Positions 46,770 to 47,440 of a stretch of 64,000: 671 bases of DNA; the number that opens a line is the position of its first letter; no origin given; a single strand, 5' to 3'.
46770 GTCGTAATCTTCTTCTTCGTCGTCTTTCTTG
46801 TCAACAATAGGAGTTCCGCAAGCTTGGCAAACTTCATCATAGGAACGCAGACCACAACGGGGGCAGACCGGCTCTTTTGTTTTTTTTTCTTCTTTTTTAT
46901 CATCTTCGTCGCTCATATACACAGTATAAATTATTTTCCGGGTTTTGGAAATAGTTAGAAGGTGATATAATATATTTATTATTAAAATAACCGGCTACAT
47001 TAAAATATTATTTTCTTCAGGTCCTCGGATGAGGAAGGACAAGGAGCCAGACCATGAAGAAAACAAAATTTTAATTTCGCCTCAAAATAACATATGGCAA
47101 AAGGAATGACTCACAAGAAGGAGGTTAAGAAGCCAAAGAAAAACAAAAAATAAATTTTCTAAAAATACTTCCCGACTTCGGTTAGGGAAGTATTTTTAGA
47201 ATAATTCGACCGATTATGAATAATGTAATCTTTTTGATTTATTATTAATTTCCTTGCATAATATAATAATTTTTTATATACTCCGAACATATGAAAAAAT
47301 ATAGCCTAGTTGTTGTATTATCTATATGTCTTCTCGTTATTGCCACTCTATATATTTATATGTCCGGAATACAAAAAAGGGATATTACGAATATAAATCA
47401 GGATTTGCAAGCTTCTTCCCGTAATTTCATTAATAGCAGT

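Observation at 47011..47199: Orphan mini transcription unit: hairpin motif copy 4, then a 19-codon basic ORF, then a strong terminator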

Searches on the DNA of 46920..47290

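Call 12: search_rna_families(source=window, start=46920, end=47290, threshold=evalue, max_evalue=10, show_alignments=3)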
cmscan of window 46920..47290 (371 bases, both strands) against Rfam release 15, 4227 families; matches with E-value up to 10: 16.
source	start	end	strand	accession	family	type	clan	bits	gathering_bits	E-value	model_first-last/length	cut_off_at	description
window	47159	47253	-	RF01470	rli38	Gene; sRNA;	-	19.5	49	2.4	1-150/150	no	Listeria sRNA rli38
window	47133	47195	+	RF00112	CyaR_RyeE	Gene; sRNA;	-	18.5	47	0.76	1-85/85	no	CyaR/Rye RNA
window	47155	47203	-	RF04128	MIR8562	Gene; miRNA;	-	16.8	211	0.83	1-242/242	no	MIR8562 microRNA precursor family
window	47006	47068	-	RF03259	MIR1514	Gene; miRNA;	-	16.7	90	3.2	1-110/110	no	MIR1514 microRNA precursor family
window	47009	47100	-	RF01659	ceN86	Gene; snRNA; snoRNA; CD-box;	-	16.6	40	1.4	1-124/124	no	Caenorhabditis snoRNA ceN86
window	46999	47075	-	RF04134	MIR7504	Gene; miRNA;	-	16.3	83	4.3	1-124/124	no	MIR7504 microRNA precursor family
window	47142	47200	+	RF01859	Phe_leader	Cis-reg; leader;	-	15.8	55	4.8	1-125/125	no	Phenylalanine leader peptide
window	47131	47183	+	RF00376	HIV_GSL3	Cis-reg;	-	15.4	42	5.6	1-84/84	no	HIV gag stem loop 3 (GSL3)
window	46993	47081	-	RF03719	mir-3914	Gene; miRNA;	-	15.1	97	3.3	1-95/95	no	mir-3914 microRNA precursor family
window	47004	47070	-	RF03933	MIR6445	Gene; miRNA;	-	15.1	100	3.6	1-117/117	no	MIR6445 microRNA precursor family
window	46999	47080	-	RF00727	bantam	Gene; miRNA;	CL00091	15.1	61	5.5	1-82/82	no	bantam microRNA precursor family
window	47027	47092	+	RF02289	TtnuCD13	Gene; snRNA; snoRNA; CD-box;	-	14.6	75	9.9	1-63/63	no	Tetrahymena snoRNA TtnuCD13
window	47162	47222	-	RF01402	STnc150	Gene; sRNA;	-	14.5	60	0.66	204-263/267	no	STnc150 Hfq binding RNA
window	47009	47068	-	RF02218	ZNRD1-AS1_1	Gene; lncRNA;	-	14.4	50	1.7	1-68/68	no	ZNRD1 antisense RNA 1 conserved region 1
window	47067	47198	+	RF02607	AbsR25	Gene; sRNA;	-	14.1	47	6.1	1-164/164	no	Acinetobacter sRNA 25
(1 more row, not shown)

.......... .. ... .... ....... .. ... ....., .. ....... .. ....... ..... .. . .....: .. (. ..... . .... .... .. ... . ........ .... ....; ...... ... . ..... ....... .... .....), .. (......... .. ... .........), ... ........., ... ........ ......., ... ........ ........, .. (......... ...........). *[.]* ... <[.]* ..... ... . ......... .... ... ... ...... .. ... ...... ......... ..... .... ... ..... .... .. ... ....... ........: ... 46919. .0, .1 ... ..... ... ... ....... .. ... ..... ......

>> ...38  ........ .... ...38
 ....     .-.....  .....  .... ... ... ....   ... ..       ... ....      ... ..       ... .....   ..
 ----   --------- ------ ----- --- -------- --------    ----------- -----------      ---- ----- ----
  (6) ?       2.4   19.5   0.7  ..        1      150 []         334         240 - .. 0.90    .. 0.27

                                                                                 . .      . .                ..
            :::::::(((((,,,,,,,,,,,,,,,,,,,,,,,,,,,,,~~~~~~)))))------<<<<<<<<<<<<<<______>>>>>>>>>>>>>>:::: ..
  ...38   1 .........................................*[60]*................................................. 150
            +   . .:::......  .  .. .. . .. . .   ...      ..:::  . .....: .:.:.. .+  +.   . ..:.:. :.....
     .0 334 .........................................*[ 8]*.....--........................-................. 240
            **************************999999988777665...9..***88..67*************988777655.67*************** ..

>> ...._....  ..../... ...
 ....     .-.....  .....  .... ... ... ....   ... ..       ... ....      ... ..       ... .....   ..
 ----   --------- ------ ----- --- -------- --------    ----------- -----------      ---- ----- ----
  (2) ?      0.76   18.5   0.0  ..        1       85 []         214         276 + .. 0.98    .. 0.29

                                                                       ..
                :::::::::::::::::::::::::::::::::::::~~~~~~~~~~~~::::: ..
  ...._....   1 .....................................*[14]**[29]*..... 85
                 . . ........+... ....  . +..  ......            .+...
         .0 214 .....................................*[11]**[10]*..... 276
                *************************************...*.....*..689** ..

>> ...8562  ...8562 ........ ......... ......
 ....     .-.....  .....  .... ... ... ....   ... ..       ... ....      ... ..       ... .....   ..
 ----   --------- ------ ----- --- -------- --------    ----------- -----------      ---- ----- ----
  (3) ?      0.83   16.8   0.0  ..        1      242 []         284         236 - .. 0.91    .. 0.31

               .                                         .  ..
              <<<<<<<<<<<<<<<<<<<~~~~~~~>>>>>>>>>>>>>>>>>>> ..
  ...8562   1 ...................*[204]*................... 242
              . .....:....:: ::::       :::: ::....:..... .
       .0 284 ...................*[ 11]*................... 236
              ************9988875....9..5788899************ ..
